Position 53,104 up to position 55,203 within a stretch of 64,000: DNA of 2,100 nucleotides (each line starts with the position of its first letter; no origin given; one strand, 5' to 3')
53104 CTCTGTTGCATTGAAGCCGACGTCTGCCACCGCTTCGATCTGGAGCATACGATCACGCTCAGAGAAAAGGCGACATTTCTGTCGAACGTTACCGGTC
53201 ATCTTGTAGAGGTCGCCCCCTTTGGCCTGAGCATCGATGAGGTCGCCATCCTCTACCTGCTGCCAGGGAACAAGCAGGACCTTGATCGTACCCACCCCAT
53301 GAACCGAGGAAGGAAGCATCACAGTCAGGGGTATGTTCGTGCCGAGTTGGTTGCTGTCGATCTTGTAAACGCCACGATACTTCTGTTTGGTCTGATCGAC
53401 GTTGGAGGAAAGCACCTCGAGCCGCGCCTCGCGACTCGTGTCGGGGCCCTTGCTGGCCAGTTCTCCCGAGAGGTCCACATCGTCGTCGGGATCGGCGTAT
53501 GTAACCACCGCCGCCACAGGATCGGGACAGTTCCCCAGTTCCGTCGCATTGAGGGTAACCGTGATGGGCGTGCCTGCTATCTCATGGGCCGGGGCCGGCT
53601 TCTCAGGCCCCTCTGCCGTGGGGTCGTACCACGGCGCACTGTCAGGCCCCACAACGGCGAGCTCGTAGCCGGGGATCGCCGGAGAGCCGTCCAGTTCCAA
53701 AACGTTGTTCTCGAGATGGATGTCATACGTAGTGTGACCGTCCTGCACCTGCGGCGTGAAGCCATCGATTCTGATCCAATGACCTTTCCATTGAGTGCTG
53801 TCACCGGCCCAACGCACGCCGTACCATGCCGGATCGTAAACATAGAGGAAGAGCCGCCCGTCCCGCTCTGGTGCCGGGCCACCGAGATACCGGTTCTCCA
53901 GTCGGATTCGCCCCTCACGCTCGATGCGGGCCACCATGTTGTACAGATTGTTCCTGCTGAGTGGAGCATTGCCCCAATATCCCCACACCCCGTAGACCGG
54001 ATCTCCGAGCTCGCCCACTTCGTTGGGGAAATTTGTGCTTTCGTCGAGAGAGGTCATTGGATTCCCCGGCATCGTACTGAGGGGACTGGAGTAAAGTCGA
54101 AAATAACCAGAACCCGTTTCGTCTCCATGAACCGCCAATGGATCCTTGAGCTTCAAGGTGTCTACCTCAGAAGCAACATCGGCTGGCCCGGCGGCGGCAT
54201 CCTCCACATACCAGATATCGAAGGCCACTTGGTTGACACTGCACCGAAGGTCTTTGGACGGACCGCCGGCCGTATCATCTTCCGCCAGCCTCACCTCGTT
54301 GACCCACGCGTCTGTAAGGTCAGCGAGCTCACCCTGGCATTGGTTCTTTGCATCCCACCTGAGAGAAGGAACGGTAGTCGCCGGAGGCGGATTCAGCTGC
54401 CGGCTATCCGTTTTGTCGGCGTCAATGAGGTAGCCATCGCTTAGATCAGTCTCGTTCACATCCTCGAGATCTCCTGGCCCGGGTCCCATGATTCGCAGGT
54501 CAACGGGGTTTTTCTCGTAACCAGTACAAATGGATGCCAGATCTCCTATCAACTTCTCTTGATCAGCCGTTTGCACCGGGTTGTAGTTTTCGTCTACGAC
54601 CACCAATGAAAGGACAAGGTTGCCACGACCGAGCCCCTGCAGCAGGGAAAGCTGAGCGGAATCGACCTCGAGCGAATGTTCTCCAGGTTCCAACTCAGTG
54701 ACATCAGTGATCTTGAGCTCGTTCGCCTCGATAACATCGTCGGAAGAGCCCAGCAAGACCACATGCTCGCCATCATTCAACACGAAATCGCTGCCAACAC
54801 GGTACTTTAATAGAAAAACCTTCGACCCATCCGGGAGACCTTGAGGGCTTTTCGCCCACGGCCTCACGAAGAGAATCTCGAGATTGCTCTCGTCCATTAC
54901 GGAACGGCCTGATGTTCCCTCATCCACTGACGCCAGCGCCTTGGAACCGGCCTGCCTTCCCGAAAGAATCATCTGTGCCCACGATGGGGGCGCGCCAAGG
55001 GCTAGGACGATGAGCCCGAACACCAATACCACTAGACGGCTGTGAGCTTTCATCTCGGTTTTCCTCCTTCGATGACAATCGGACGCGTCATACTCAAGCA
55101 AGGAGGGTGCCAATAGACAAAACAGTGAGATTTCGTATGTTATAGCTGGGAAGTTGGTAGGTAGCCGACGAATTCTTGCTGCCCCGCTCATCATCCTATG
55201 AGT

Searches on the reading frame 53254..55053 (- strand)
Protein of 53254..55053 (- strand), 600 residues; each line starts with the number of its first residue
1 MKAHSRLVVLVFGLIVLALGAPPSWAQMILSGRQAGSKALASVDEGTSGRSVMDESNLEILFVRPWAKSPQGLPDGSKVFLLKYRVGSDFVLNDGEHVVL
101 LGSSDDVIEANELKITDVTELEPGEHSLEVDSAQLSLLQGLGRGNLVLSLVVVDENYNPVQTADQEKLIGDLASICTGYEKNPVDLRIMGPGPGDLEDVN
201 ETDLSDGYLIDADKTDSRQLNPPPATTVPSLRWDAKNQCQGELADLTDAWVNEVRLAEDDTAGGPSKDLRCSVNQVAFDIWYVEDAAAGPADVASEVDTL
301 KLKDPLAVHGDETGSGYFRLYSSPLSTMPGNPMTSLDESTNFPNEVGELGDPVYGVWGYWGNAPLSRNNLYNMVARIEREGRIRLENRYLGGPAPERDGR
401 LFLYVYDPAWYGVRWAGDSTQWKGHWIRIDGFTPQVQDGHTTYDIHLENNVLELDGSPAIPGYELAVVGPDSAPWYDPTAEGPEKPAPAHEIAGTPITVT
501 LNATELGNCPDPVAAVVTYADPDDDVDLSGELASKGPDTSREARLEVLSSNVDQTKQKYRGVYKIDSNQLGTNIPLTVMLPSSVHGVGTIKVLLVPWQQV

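Call 43: find_related_loci(query=A2, collection=metagenome_contigs, flank=10000)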
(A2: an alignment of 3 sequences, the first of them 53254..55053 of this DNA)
Query A2 (600 aa) in metagenome_contigs; peptide patterns used: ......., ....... (x = any residue, [..] = any of these).
336 stretches matched a pattern, but none encodes a relative of the query by tblastn (E <= 1e-3).

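Call 45: find_homologous_proteins(query=window:53254-55053:-, max_evalue=1e-10)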
Query window:53254-55053:-: 8000 candidates shared short words with the query, none scored E <= 1e-10.
